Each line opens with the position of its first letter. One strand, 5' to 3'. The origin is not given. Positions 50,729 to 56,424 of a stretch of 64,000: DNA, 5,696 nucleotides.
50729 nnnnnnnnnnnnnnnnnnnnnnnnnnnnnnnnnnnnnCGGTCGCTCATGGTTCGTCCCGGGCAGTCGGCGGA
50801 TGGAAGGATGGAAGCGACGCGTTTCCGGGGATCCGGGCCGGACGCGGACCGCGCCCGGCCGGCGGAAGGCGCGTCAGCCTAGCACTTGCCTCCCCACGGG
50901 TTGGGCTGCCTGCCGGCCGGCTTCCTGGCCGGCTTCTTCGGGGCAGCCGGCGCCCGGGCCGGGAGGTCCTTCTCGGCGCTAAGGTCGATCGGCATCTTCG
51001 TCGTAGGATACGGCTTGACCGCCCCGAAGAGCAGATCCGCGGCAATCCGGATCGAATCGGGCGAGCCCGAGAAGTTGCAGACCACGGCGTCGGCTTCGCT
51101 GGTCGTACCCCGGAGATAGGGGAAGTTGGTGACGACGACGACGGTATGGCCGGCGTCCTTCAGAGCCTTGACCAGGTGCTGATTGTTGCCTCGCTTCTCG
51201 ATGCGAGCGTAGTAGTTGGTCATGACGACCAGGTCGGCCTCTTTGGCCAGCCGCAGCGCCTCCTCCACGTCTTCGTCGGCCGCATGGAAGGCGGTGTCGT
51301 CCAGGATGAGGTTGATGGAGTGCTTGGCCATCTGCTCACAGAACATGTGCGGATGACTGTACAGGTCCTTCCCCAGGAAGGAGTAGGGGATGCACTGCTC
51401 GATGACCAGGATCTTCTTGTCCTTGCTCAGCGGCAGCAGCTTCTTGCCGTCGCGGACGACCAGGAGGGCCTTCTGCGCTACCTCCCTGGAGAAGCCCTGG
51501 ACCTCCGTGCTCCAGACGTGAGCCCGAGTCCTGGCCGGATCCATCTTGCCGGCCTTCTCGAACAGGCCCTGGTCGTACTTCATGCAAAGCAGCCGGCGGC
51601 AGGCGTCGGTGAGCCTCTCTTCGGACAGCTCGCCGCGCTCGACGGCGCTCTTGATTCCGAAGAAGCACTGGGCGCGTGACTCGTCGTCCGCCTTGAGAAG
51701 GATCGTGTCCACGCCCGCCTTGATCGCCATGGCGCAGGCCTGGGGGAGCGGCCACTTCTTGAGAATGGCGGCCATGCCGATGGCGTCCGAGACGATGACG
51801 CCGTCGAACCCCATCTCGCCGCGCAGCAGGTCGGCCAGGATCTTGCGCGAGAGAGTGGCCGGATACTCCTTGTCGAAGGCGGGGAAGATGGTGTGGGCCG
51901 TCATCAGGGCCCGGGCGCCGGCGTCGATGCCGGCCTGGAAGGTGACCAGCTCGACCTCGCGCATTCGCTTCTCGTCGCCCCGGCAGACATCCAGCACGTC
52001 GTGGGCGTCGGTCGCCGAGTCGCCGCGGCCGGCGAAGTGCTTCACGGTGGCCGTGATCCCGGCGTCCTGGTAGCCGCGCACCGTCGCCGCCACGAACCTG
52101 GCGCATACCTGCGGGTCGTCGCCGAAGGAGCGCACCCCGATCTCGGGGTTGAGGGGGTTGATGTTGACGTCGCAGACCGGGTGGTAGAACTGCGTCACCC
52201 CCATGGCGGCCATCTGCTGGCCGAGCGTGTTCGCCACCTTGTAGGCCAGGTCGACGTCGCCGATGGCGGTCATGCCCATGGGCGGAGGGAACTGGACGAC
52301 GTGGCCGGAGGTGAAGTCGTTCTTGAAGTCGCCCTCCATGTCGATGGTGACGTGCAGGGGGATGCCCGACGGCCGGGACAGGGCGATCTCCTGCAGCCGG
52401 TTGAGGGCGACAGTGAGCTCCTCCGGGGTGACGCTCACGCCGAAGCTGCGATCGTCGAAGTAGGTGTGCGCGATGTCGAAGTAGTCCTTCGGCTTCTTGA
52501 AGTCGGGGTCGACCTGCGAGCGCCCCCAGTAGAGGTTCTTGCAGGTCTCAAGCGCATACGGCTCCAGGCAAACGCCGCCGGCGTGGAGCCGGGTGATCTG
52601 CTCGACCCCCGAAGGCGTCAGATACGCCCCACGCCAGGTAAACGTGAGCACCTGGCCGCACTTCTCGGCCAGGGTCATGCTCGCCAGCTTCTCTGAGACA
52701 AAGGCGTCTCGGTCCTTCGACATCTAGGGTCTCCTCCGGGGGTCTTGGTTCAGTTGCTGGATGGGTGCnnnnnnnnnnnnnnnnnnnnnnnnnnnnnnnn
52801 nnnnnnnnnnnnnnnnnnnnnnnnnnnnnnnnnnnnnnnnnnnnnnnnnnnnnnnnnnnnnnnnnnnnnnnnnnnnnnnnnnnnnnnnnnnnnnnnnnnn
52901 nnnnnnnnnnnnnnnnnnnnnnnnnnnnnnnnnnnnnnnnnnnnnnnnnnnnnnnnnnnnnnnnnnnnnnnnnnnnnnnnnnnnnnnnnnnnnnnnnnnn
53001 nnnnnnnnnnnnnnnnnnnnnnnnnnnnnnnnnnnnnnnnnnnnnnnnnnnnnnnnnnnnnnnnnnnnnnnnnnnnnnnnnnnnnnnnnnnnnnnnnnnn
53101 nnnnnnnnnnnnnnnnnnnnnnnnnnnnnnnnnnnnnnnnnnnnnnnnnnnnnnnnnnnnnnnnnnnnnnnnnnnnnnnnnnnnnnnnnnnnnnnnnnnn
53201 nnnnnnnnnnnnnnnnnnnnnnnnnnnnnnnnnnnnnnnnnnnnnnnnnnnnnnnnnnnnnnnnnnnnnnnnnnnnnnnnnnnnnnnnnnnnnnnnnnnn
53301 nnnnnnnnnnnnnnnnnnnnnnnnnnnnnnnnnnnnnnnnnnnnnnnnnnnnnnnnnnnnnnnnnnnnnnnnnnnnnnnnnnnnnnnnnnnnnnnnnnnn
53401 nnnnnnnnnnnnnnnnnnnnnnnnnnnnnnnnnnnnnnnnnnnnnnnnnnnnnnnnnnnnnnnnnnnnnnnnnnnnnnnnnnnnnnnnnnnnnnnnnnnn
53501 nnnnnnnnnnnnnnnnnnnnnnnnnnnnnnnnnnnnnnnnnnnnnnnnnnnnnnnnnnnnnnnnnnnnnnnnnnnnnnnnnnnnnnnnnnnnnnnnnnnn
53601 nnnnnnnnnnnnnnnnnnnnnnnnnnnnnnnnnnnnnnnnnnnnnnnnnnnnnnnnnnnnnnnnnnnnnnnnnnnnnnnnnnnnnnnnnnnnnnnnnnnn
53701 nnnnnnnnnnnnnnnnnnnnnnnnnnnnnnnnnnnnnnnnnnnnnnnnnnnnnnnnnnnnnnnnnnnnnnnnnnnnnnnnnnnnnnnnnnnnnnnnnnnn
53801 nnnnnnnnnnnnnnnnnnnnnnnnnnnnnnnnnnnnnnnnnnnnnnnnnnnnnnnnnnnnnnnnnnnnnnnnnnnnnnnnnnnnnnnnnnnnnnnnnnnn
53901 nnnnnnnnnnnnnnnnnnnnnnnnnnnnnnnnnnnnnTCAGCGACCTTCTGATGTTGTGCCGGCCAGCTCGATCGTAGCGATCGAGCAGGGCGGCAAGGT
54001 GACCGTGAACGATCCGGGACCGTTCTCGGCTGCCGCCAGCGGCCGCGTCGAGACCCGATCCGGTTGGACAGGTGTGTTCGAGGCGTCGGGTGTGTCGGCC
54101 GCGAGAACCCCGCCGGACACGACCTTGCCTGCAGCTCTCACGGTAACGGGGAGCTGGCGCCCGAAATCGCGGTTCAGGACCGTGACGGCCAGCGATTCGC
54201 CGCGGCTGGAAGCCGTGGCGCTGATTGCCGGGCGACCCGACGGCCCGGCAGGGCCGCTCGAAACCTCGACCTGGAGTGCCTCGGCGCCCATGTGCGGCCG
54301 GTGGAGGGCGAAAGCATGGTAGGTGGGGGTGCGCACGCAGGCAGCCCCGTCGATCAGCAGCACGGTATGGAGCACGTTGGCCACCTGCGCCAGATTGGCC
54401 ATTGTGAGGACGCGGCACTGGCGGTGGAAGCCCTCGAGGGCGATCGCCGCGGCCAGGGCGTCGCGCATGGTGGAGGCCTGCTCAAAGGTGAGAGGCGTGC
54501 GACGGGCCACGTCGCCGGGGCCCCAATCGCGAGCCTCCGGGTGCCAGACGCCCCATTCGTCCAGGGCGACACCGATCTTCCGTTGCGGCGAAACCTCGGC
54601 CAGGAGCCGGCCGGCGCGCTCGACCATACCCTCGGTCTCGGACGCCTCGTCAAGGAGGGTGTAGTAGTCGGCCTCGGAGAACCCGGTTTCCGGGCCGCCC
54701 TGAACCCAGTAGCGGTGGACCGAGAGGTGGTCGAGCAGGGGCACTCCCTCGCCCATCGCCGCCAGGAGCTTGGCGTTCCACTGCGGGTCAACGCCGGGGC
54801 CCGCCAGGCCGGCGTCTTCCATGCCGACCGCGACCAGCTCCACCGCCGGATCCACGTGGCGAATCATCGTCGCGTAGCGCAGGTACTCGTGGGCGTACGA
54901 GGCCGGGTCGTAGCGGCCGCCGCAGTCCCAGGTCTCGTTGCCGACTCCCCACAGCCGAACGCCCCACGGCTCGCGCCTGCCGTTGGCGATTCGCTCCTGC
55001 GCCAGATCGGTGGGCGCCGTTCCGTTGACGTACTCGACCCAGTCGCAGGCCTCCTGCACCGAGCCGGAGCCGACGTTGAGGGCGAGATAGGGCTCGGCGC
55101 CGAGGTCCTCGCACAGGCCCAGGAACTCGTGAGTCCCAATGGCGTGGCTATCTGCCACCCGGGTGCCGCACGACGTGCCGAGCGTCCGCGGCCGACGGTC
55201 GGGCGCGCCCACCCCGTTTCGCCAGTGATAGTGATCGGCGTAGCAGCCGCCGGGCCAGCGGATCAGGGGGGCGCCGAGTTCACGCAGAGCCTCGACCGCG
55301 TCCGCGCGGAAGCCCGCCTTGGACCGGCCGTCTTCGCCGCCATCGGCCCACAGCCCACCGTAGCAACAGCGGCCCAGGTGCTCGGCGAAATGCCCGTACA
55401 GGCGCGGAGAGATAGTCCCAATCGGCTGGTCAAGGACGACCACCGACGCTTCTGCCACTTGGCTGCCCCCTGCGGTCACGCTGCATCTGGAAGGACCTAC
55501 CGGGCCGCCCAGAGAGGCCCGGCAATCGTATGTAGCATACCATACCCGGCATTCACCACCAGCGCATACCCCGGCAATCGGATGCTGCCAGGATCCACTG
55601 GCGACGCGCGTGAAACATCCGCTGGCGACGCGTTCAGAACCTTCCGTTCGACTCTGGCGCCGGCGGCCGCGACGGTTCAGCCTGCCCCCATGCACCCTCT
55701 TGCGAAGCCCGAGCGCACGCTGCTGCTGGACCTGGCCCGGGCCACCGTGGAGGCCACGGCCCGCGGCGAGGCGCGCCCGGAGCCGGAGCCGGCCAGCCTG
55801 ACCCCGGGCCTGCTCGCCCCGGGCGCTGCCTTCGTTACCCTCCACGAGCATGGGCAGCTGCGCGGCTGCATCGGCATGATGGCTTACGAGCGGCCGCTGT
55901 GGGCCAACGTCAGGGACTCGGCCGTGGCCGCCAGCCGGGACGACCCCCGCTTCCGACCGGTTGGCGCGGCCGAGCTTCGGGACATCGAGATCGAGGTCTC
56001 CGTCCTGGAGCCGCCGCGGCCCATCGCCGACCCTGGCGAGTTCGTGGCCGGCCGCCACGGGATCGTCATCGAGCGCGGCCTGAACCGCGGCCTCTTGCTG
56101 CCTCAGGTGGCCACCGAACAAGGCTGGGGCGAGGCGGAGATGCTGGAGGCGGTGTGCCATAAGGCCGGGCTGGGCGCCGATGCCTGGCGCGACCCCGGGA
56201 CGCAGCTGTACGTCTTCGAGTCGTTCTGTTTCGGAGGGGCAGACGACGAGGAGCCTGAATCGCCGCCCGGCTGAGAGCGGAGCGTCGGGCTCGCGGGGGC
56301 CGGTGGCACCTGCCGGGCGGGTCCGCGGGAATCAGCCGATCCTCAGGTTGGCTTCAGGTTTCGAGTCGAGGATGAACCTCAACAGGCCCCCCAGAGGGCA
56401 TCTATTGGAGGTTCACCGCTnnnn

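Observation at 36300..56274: AmmeMemoRadiSam three-gene system split by a 17-kb glycan-utilisation block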

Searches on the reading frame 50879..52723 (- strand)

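Call 8: search_protein_families(library=pfam, proteins=[window:50879-52723:-])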
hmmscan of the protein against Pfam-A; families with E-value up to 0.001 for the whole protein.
window:50879-52723:- (614 aa): 2 families
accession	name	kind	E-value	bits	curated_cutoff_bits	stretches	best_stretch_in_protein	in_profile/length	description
PF00933.27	Glyco_hydro_3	-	1.8e-71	241.6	27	1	97-379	38-314/316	Glycosyl hydrolase family 3 N terminal domain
PF01915.27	Glyco_hydro_3_C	-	5.7e-08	33.4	31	1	427-584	8-172/200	Glycosyl hydrolase family 3 C-terminal domain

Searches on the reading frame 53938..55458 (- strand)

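Call 8: search_protein_families(library=pfam, proteins=[window:53938-55458:-])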
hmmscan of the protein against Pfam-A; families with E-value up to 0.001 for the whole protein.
window:53938-55458:- (506 aa): 2 families
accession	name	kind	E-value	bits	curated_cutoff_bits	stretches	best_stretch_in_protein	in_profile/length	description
PF06964.18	Alpha-L-AF_C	-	6.1e-33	114.8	27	1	300-492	1-165/165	Alpha-L-arabinofuranosidase C-terminal domain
PF22848.2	ASD1_dom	-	8.8e-06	25.9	22.2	1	60-138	5-86/239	Alpha-L-arabinofuranosidase 1 domain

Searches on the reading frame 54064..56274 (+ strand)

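Call 4: search_protein_families(library=ncbifam, proteins=[window:54064-56274:+], max_evalue=0.001)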
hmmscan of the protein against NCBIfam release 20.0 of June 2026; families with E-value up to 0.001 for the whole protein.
window:54064-56274:+ (736 aa): 3 families
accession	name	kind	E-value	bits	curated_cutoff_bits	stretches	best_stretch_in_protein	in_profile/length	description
TIGR04335.1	AmmeMemoSam_A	hypoth_equivalog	2.7e-49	166.9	99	1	553-720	2-172/175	AmmeMemoRadiSam system protein A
NF002000.0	PRK00801.1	equivalog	2.8e-43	147.4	273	1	548-724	6-185/201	hypothetical protein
TIGR00296.1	TIGR00296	hypoth_equivalog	1.8e-35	122.5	91.05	1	589-723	46-188/200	TIGR00296 family protein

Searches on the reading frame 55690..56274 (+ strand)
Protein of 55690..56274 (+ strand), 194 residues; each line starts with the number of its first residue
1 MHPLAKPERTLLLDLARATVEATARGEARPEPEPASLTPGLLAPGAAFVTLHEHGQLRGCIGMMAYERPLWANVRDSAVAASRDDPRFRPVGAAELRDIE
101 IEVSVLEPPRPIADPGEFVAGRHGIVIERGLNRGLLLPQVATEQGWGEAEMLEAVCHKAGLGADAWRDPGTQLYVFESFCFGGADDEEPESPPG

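Call 8: search_protein_families(library=pfam, proteins=[window:55690-56274:+])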
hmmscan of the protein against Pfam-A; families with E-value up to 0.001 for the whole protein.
window:55690-56274:+ (194 aa): 1 family
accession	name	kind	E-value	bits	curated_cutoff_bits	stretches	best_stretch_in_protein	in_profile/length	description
PF01871.22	AMMECR1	-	6.1e-51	172.7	25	1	14-179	2-166/168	AMMECR1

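Call 19: find_related_loci(query=window:55690-56274:+, collection=genome_contigs, flank=10000)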
Query window:55690-56274:+ (194 aa) in genome_contigs; peptide patterns used: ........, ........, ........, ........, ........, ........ (x = any residue, [..] = any of these).
102 stretches matched a pattern; 32 encode a relative of the query (tblastn E <= 1e-3); 32 distinct loci.
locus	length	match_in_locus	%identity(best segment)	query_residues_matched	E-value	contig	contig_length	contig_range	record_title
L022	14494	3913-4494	74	1-194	7e-86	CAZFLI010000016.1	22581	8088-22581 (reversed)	MAG TPA_asm: uncultured Anaerolineaceae bacterium isolate binchicken_co129_314 genome assembly, contig: NODE_6380_length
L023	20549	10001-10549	71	1-183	1e-79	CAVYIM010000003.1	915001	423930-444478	MAG: uncultured Chloroflexia bacterium isolate MFD01476.bin.2.191 genome assembly, contig: contig_21535, whole genome sh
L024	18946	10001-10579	69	1-194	1e-77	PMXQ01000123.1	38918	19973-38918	MAG: Chloroflexi bacterium isolate fen_1024 73.20110800_E1D.46_contig_14025, whole genome shotgun sequence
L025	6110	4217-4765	68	1-183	2e-76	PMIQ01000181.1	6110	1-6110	MAG: Chloroflexi bacterium isolate fen_1050 73.20120600_E3D.25_contig_227447, whole genome shotgun sequence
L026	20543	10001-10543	70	1-181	8e-74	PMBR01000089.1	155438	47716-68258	MAG: Chloroflexi bacterium isolate fen_1066 73.20120700_E3M.37_contig_14268, whole genome shotgun sequence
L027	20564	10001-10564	66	1-188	5e-72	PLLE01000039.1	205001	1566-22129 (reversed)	MAG: Chloroflexi bacterium isolate fen_1079 73.20120800_E3X.6_contig_76, whole genome shotgun sequence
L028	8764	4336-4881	65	1-182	3e-72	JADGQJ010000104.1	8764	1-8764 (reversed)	MAG: Chloroflexota bacterium isolate Chersky.2_5 contig-100_2903, whole genome shotgun sequence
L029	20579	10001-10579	65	1-193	5e-72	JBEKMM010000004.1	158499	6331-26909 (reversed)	MAG: Candidatus Limnocylindrales bacterium isolate SPRUCE 394 SPRUCE_394_4, whole genome shotgun sequence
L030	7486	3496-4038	66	1-181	1e-69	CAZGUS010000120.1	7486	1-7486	MAG TPA_asm: uncultured Anaerolineaceae bacterium isolate binchicken_co50_320 genome assembly, contig: NODE_13440_length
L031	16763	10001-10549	69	1-183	1e-68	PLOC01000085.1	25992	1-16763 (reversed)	MAG: Chloroflexi bacterium isolate fen_1069 73.20120800_E1D.31_contig_4169, whole genome shotgun sequence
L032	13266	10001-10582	59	1-194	2e-64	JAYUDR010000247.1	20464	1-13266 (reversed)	MAG: Chloroflexota bacterium isolate GFS_7238 GFS_7238_246, whole genome shotgun sequence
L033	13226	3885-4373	63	20-191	2e-61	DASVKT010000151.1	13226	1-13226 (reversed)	MAG TPA_asm: Candidatus Limnocylindrales bacterium isolate SMAG_U3053 k141_273345, whole genome shotgun sequence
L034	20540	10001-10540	45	4-185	1e-47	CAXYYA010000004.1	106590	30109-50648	MAG: uncultured Bacteroidales bacterium isolate ERR13599000_concoct_32 genome assembly, contig: ERZ24875813.19, whole ge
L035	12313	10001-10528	43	3-178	4e-43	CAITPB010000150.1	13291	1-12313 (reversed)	MAG: Candidatus Firestonebacteria bacterium isolate AM-2014-D7_bin-270 genome assembly, contig: bin-270:150/283, whole g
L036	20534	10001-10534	43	4-182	1e-42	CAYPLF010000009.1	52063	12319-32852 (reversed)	MAG TPA_asm: uncultured Bacteroidales bacterium isolate binchicken_co154_233 genome assembly, contig: NODE_703_length_52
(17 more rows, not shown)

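Call 32: search_protein_families(library=pfam, proteins=[L029:8778-9674:-, L026:831-2165:+, L026:2185-3636:+, L026:4644-6107:-], max_evalue=0.00001)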
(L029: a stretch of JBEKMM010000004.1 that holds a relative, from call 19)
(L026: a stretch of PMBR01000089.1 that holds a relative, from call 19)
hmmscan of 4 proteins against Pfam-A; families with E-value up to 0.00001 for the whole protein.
L029:8778-9674:- (298 aa): 1 family
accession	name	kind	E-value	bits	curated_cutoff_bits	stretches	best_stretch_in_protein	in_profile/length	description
PF01263.26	Aldose_epim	-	1.9e-18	67.3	27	1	19-207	18-221/299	Aldose 1-epimerase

L026:831-2165:+ (444 aa): 1 family
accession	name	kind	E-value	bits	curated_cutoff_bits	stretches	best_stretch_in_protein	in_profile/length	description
PF13407.12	Peripla_BP_4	-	3.3e-52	178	35.1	1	120-379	1-257/258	Periplasmic binding protein domain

L026:2185-3636:+ (483 aa): 1 family
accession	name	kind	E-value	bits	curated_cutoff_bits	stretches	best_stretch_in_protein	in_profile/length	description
PF02653.21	BPD_transp_2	-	7.1e-34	117.6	26.8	1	109-472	4-269/269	Branched-chain amino acid transport system / permease component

L026:4644-6107:- (487 aa): 0 families

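Call 33: search_protein_families(library=pfam, proteins=[L026:6037-7977:-, L026:7745-9700:-], max_evalue=0.00001)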
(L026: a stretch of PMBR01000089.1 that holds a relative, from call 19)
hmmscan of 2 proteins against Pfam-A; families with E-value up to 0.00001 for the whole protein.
L026:6037-7977:- (646 aa): 3 families
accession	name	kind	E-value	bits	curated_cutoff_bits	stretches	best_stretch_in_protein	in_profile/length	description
PF13517.12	FG-GAP_3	-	9.3e-23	81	26.9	2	166-230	1-61/61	FG-GAP-like repeat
PF07593.17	UnbV_ASPIC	-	1.3e-09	38.2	23.4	1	564-628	1-66/68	ASPIC and UnbV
PF01839.29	FG-GAP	-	9.9e-08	32.2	22.1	0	380-404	1-25/37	FG-GAP repeat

L026:7745-9700:- (651 aa): 2 families
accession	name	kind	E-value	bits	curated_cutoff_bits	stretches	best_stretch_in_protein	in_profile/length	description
PF21167.2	DUF6851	-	3.2e-17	63.7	27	1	104-242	2-140/140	Domain of unknown function (DUF6851)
PF22778.2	VCPO_2nd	-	1.4e-11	45.2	27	1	519-649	50-175/177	VCPO second helical-bundle domain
